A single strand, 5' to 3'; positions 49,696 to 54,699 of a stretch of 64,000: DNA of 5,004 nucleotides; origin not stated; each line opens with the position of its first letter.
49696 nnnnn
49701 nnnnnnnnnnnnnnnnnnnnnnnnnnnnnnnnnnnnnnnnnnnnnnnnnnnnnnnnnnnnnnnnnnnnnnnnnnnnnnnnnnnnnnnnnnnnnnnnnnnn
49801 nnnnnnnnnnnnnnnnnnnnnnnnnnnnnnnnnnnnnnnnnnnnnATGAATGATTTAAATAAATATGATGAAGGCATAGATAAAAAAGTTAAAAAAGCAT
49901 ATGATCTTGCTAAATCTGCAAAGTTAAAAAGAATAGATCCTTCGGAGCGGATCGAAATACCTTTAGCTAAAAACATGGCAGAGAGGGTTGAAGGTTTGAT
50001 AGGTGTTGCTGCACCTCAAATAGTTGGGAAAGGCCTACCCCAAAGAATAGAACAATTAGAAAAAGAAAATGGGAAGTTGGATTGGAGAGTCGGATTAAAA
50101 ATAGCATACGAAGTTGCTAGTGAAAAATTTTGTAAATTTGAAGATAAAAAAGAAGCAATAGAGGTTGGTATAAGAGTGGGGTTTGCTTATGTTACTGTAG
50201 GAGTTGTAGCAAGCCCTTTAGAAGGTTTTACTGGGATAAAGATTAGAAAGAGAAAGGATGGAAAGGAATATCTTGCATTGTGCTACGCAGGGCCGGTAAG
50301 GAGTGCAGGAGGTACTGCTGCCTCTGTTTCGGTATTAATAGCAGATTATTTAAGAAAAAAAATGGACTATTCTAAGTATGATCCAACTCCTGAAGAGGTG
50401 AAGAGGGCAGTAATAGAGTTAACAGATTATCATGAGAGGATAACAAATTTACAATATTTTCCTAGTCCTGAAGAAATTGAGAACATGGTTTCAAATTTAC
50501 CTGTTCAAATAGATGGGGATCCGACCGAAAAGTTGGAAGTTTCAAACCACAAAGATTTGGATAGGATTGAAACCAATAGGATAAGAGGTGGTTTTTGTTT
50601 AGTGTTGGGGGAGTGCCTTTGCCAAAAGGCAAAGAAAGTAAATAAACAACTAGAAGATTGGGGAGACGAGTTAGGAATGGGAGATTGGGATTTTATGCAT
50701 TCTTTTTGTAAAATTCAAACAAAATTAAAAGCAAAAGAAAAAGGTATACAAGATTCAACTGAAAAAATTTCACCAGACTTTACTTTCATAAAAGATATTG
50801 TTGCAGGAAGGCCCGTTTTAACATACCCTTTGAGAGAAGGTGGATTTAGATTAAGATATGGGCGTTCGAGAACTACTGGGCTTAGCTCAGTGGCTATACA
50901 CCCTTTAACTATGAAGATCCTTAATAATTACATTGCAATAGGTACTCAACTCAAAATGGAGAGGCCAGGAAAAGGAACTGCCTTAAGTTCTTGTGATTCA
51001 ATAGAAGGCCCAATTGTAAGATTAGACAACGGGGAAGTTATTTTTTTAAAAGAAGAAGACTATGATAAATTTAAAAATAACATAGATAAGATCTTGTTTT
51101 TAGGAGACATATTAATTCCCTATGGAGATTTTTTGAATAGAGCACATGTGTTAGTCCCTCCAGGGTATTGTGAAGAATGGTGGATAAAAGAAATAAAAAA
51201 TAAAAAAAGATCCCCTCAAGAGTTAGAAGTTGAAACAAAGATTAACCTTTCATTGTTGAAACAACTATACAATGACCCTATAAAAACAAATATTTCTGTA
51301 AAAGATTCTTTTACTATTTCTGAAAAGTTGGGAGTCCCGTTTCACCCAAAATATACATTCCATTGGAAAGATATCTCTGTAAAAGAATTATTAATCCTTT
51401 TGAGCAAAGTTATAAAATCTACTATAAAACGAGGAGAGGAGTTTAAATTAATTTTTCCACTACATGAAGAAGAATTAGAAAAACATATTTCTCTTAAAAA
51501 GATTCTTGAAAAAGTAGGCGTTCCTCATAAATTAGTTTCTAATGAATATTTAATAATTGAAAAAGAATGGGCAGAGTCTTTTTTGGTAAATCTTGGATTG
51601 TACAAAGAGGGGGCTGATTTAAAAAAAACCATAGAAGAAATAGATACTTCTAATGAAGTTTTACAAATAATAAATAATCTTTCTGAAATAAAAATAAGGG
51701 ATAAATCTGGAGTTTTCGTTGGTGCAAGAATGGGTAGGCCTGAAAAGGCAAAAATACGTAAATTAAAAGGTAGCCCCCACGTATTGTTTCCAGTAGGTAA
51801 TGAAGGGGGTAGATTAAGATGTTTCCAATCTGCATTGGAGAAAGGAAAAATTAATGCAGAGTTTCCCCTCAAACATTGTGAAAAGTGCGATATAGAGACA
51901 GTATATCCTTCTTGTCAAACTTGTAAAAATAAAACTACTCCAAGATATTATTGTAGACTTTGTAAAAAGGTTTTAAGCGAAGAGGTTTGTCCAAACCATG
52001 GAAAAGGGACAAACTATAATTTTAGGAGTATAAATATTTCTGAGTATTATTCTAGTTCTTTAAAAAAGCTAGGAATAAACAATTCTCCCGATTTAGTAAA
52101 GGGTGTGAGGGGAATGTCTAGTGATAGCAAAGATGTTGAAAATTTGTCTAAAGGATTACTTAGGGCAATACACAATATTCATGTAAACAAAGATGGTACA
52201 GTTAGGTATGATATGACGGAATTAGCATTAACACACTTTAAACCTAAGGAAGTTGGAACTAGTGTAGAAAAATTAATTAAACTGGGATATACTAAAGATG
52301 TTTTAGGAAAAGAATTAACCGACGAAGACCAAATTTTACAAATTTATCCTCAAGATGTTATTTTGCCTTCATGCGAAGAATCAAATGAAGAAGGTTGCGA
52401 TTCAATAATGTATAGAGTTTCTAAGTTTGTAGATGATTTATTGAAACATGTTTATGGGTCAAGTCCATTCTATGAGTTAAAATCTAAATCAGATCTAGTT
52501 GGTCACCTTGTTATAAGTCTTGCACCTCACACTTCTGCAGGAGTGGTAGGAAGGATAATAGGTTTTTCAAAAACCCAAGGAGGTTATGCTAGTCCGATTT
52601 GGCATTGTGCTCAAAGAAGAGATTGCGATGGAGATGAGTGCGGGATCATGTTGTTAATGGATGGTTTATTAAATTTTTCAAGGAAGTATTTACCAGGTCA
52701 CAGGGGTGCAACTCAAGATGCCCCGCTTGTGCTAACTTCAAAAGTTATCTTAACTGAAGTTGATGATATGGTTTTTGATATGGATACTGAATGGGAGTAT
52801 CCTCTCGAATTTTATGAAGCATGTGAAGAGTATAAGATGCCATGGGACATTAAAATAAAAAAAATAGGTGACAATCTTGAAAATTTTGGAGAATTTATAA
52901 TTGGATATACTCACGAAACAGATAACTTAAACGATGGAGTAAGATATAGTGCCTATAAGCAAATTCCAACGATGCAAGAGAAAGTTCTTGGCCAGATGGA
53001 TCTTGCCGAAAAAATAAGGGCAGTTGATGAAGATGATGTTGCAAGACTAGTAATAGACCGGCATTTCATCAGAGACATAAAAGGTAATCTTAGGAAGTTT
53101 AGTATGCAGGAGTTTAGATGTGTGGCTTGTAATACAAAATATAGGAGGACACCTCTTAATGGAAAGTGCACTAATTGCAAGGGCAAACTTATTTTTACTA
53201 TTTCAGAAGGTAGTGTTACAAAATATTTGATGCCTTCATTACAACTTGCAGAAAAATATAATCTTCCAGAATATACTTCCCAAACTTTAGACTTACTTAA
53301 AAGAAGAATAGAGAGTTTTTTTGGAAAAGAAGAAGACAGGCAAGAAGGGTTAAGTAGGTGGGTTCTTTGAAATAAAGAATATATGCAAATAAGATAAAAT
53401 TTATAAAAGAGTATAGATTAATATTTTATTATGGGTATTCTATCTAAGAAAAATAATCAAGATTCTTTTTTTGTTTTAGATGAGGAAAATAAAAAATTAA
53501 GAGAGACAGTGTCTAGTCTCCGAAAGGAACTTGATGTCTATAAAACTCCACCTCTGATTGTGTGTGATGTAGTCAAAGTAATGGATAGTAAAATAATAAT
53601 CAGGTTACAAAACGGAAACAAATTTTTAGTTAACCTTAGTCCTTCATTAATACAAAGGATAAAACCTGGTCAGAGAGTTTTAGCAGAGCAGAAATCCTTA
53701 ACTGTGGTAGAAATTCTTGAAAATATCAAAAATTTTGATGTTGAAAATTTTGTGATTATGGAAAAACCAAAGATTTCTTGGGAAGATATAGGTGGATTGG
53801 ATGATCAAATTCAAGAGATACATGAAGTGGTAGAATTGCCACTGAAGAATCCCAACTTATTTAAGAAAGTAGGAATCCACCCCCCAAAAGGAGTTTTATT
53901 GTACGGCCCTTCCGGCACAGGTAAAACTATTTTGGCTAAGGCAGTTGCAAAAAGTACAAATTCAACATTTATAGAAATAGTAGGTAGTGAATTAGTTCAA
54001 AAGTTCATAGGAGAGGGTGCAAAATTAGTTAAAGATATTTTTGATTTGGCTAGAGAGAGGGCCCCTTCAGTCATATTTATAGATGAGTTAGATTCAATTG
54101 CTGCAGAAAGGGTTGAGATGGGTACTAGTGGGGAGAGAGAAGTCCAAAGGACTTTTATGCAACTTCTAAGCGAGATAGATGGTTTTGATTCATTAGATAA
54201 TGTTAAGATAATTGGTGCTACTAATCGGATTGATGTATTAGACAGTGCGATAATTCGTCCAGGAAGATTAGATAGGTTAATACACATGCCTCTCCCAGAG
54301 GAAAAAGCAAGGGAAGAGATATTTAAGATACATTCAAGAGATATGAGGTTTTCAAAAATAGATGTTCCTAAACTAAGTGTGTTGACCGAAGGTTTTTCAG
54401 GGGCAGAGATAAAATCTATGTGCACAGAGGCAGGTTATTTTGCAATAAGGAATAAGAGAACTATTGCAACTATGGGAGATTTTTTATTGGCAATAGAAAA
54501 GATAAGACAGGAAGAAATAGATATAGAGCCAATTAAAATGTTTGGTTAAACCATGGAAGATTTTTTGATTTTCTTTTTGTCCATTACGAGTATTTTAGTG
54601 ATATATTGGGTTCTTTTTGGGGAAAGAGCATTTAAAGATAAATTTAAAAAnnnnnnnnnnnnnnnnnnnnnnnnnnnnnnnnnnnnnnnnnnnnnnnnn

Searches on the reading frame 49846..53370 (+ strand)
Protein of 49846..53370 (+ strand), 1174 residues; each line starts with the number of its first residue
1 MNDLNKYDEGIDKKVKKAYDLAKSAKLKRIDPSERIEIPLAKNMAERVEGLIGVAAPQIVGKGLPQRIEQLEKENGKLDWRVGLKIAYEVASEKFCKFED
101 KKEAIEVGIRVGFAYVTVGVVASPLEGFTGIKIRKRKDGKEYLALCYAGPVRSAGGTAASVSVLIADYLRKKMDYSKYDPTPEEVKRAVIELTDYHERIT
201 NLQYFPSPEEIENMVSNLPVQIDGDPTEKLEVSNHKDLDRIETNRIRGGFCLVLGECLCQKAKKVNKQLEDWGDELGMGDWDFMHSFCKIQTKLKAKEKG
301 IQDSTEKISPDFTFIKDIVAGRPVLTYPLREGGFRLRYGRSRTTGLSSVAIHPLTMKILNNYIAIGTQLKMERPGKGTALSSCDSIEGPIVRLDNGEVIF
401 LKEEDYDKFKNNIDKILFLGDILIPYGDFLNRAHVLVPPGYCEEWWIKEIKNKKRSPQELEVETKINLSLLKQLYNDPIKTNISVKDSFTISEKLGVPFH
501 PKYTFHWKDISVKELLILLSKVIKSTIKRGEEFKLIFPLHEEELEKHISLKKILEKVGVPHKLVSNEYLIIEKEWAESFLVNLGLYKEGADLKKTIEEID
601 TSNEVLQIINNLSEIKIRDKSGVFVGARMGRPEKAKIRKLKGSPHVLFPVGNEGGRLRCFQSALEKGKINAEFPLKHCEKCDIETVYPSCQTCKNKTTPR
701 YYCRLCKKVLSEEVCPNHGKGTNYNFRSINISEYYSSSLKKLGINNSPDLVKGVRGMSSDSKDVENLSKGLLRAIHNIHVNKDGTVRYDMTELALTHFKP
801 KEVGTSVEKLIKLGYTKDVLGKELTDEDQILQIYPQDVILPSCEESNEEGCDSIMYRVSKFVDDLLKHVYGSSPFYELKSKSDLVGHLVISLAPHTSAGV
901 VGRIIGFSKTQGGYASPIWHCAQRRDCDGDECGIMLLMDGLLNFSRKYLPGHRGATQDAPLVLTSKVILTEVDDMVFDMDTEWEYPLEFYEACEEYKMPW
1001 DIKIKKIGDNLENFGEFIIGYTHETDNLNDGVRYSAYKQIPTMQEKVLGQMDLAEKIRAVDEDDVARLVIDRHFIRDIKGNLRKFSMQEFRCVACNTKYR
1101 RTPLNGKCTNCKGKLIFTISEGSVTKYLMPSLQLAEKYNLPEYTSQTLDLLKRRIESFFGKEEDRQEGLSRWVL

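Call 4: search_protein_families(library=pfam, proteins=[window:49846-53370:+])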
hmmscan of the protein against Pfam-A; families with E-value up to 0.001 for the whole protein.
window:49846-53370:+ (1174 aa): 3 families
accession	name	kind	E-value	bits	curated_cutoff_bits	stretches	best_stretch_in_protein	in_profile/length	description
PF24844.1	PolC_DP2_central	-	2.2e-119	399.1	24.3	1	304-709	4-369/372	DNA polymerase II large subunit DP2, central domain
PF24846.1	PolC_DP2_cat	-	1.4e-109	366.1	24.3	1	748-1046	5-299/299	DNA polymerase II large subunit DP2, catalytic domain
PF03833.19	PolC_DP2_N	-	7.5e-89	297.9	24.3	1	6-288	1-269/271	DNA polymerase II large subunit DP2, N-terminal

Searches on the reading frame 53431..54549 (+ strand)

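Call 4: search_protein_families(library=pfam, proteins=[window:53431-54549:+])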
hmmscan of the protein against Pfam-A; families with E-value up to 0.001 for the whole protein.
window:53431-54549:+ (372 aa): 10 families
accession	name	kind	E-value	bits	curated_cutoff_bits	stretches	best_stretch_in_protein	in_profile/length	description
PF00004.35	AAA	-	5.8e-42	143.7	21.2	1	155-288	1-131/131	ATPase family associated with various cellular activities (AAA)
PF17862.7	AAA_lid_3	-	6.1e-12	45.3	27.2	1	310-351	2-43/45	AAA+ lid domain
PF16450.11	Prot_ATP_ID_OB_C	-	3.2e-09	36.9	23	1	44-97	1-56/56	Proteasomal ATPase OB C-terminal domain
PF13191.12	AAA_16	-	2.8e-07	31.6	32.6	1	142-179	14-51/167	AAA ATPase domain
PF07724.20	AAA_2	-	5.5e-07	30.2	27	1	155-247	6-100/166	AAA domain (Cdc48 subfamily)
PF07728.20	AAA_5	-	8e-05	23.1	22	1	154-226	1-81/139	AAA domain (dynein-related subfamily)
PF05673.19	DUF815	-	0.00013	21.7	23.8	1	115-220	25-116/249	Protein of unknown function (DUF815)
PF13401.12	AAA_22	-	0.00015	22.5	27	0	155-182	8-38/130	AAA domain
PF06068.19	TIP49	-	0.00027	20.7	23.8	1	153-190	51-90/347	TIP49 P-loop domain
PF05496.18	RuvB_N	-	0.00034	20.8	27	0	154-229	35-102/159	Holliday junction DNA helicase RuvB P-loop domain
